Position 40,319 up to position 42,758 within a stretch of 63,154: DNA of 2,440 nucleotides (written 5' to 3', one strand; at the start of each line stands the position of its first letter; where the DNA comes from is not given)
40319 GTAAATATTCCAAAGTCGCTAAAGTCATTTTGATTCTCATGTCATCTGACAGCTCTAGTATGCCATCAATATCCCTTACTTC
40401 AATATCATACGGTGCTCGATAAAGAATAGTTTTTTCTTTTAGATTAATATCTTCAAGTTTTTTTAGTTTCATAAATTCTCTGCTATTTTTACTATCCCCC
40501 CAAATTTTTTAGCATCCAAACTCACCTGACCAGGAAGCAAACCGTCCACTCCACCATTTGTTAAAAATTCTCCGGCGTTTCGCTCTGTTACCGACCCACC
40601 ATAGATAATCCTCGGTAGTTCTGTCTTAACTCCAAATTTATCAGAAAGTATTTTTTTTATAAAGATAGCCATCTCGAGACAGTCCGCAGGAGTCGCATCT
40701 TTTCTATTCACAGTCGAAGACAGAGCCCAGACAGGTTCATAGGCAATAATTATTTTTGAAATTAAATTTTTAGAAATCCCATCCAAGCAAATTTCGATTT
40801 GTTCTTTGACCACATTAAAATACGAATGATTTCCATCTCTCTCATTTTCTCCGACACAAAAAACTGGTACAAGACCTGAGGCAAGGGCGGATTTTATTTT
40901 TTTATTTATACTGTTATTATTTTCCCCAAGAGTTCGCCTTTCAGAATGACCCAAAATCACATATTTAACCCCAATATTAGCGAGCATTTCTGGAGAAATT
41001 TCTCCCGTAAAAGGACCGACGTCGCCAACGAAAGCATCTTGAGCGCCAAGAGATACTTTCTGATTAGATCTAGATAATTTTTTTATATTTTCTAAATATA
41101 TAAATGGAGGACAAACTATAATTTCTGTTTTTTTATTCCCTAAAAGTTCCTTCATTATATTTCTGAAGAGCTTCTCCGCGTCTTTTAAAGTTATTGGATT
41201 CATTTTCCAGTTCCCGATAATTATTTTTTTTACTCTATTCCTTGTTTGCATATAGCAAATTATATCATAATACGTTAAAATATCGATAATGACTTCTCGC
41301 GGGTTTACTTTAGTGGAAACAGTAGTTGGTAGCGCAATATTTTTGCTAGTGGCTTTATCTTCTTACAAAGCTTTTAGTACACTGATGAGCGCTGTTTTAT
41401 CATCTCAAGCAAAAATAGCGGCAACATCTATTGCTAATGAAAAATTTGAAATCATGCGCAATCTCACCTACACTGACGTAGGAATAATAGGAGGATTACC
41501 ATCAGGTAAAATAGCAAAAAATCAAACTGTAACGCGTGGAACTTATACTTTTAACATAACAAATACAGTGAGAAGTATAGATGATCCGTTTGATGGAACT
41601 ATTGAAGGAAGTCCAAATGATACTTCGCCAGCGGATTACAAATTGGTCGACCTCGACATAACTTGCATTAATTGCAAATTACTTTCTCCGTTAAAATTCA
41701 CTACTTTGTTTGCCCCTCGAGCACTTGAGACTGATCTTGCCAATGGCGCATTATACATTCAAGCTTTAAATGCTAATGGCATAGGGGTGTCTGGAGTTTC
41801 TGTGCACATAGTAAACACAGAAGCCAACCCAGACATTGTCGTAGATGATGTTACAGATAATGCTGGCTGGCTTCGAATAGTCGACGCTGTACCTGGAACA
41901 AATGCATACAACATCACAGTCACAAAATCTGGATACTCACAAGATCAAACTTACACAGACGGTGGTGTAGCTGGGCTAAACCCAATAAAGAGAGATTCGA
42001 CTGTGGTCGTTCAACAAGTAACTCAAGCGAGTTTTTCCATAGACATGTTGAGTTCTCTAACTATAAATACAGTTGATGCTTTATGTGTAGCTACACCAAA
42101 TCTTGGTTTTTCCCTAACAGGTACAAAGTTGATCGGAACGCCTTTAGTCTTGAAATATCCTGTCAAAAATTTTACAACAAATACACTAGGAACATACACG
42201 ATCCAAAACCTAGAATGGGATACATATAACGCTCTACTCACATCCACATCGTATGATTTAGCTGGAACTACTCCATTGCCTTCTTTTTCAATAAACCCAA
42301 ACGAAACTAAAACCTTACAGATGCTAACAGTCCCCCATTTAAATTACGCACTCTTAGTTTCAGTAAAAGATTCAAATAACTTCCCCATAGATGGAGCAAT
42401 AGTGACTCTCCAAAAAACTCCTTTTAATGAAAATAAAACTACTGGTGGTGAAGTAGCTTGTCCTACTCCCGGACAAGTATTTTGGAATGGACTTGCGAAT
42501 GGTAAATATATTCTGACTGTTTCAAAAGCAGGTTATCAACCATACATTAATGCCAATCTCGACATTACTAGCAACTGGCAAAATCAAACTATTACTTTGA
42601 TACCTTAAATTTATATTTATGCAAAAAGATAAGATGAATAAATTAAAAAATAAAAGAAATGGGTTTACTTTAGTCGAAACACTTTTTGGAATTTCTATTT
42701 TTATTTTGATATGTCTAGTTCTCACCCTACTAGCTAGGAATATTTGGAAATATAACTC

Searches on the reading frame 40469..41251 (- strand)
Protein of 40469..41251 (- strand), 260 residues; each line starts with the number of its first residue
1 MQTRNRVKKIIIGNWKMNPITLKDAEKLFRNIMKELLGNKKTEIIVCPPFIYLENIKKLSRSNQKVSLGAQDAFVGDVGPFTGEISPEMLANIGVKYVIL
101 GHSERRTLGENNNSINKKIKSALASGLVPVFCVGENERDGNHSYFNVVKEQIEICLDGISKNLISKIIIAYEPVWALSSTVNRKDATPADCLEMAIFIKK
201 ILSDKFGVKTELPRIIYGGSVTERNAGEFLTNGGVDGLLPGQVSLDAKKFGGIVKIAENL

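Call 82: search_protein_families(library=pfam, proteins=[window:40469-41251:-], max_evalue=0.0001)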
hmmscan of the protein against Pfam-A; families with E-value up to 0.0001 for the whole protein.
window:40469-41251:- (260 aa): 1 family
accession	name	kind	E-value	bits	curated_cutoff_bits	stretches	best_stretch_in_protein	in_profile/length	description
PF00121.24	TIM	-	1e-69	235.2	20.1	1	9-256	1-244/245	Triosephosphate isomerase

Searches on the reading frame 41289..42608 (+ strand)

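Call 82: search_protein_families(library=pfam, proteins=[window:41289-42608:+], max_evalue=0.0001)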
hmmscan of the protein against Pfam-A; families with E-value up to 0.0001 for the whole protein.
window:41289-42608:+ (439 aa): 1 family
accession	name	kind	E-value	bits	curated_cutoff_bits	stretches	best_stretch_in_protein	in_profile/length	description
PF13620.12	CarboxypepD_reg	-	2.2e-11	44.4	32.3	1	357-429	4-72/82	Carboxypeptidase regulatory-like domain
